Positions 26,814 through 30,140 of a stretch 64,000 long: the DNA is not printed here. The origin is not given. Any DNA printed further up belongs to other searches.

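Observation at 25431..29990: Compact ABC-transporter-dependent glycan module: wzm, wzt and a GT2 / coiled-coil / GT2 / GT2 megasynthase (candidate ruler-type polymerase)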

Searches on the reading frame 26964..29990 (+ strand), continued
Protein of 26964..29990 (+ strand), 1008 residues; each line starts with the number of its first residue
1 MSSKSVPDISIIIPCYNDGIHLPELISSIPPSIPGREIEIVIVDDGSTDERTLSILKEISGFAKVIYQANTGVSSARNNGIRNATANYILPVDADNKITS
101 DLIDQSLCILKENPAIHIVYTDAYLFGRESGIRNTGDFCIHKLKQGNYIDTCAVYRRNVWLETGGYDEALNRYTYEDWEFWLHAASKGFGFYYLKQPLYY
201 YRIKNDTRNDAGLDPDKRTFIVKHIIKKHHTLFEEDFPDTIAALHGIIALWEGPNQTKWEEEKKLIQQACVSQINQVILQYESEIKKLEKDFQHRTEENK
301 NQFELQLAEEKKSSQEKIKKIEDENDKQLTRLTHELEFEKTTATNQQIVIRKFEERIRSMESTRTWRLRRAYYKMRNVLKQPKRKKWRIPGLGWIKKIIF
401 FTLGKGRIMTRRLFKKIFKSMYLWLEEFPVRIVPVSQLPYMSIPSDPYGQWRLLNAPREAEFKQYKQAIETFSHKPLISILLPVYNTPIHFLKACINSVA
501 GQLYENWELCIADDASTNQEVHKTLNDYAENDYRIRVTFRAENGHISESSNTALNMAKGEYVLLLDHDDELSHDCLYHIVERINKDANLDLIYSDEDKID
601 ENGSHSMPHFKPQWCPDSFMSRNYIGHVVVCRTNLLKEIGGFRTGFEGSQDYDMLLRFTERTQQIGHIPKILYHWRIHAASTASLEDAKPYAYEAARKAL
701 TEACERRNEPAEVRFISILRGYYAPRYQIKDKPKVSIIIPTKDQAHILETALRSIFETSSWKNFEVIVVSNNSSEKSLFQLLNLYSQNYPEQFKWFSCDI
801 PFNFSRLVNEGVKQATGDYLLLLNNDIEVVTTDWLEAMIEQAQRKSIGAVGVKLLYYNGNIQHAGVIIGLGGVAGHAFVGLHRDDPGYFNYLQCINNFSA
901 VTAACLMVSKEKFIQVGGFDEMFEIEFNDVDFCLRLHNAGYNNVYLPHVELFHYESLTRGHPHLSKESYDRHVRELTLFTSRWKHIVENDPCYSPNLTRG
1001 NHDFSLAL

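Call 39: search_protein_families(library=pfam, proteins=[L054:265-2007:+, L054:2285-3088:+, L054:3110-4315:+, L054:4297-7554:+, L054:7564-9711:+, L054:9965-10906:+, L054:10881-12143:+], max_evalue=0.0001)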
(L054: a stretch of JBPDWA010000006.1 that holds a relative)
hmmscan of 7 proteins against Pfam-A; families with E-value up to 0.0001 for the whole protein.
L054:265-2007:+ (580 aa): 1 family
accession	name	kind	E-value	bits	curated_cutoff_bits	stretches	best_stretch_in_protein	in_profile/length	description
PF01183.26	Glyco_hydro_25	-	1.4e-42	146.5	27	1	143-326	1-180/180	Glycosyl hydrolases family 25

L054:2285-3088:+ (267 aa): 1 family
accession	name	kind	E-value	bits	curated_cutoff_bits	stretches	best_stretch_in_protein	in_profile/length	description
PF01061.29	ABC2_membrane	-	4.7e-16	59.4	26.9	1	25-225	9-210/211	ABC-2 type transporter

L054:3110-4315:+ (401 aa): 3 families
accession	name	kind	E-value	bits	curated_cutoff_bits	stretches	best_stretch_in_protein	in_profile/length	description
PF00005.33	ABC_tran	-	4.3e-23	82.9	25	1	43-175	1-136/137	ABC transporter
PF14524.12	Wzt_C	-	1.7e-12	48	30.4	1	266-367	10-111/143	Wzt C-terminal domain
PF13555.12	AAA_29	-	7.5e-05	22.8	27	0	52-81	22-50/61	P-loop containing region of AAA domain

L054:4297-7554:+ (1085 aa): 9 families
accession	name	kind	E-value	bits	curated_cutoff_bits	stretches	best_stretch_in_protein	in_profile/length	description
PF00535.33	Glycos_transf_2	-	4.2e-32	111.8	23.3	1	593-749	1-163/168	Glycosyl transferase family 2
PF13489.12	Methyltransf_23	-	2e-17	63.9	27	1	28-180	20-161/164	Methyltransferase domain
PF10111.15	Glyco_tranf_2_2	-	1.8e-10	41.2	27.3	1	593-789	1-216/276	Glycosyltransferase like family 2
PF07021.18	MetW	-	1.5e-08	34.9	21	1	23-143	6-121/193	Methionine biosynthesis protein MetW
PF08242.18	Methyltransf_12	-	1.7e-07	32.3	30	1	35-127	1-98/98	Methyltransferase domain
PF13641.12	Glyco_tranf_2_3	-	4.1e-07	30.7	27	1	590-714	1-126/230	Glycosyltransferase like family 2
PF08241.18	Methyltransf_11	-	2.6e-06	28.4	21.2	1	35-129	1-95/95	Methyltransferase domain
PF13649.12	Methyltransf_25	-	3.1e-06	28.2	27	1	34-125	1-97/97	Methyltransferase domain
PF13847.12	Methyltransf_31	-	4.8e-06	26.8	27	0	29-136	2-114/145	Methyltransferase domain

L054:7564-9711:+ (715 aa): 3 families
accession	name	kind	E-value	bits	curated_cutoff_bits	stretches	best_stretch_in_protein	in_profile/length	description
PF00535.33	Glycos_transf_2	-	1.1e-51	175.6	23.3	2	185-345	1-167/168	Glycosyl transferase family 2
PF10111.15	Glyco_tranf_2_2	-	1.3e-19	71.2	27.3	2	443-644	1-200/276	Glycosyltransferase like family 2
PF13641.12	Glyco_tranf_2_3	-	1.9e-10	41.6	27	0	182-293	1-114/230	Glycosyltransferase like family 2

L054:9965-10906:+ (313 aa): 2 families
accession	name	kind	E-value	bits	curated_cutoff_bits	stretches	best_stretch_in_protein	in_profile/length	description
PF01715.23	IPPT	-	3.9e-86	289.1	23.6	1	37-277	1-242/243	IPP transferase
PF01745.22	IPT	-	2.3e-08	34.2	20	1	3-78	2-78/233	Isopentenyl transferase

L054:10881-12143:+ (420 aa): 4 families
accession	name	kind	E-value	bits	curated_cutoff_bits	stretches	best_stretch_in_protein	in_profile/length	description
PF16360.10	GTP-bdg_M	-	9.2e-34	116.3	29.5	1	119-197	1-79/79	GTP-binding GTPase Middle Region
PF13167.11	GTP-bdg_N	-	1.3e-30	106.2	25.4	1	31-117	3-89/89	GTP-binding GTPase N-terminal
PF01926.29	MMR_HSR1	-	1.7e-20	73.6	21.9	1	204-323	1-113/113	50S ribosome-binding GTPase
PF00025.27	Arf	-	5.8e-06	26.3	22.3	1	203-326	15-127/174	ADP-ribosylation factor family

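Call 47: find_encoding_contigs(protein=P0105, flank=10000, max_places=1)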
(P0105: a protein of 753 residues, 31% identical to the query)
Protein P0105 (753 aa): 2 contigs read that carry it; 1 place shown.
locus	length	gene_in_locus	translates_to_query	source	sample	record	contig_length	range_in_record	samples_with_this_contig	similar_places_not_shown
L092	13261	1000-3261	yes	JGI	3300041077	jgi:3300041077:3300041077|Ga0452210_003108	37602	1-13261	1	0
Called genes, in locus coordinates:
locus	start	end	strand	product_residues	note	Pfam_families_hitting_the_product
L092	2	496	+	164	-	?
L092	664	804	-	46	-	-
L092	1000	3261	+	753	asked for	PF00535:Glycos_transf_2, PF10111:Glyco_tranf_2_2 (faint), PF13641:Glyco_tranf_2_3, PF01519:DUF16 (faint), PF10174:Cast (faint), PF24161:CCDC39 (weak), PF27241:CLIP1 (weak)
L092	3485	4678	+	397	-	PF13439:Glyco_transf_4 (weak), PF13579:Glyco_trans_4_4 (weak), PF13692:Glyco_trans_1_4, PF13524:Glyco_trans_1_2 (weak)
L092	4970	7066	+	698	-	PF13884:Peptidase_S74 (weak)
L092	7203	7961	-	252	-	PF00005:ABC_tran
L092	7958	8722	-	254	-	PF01061:ABC2_membrane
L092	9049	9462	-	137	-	-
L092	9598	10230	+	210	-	PF00534:Glycos_transf_1, PF13692:Glyco_trans_1_4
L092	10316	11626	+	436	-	PF00535:Glycos_transf_2, PF10111:Glyco_tranf_2_2 (faint), PF13641:Glyco_tranf_2_3, PF13632:Glyco_trans_2_3 (weak), PF13641:Glyco_tranf_2_3 (weak)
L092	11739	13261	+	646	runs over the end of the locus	-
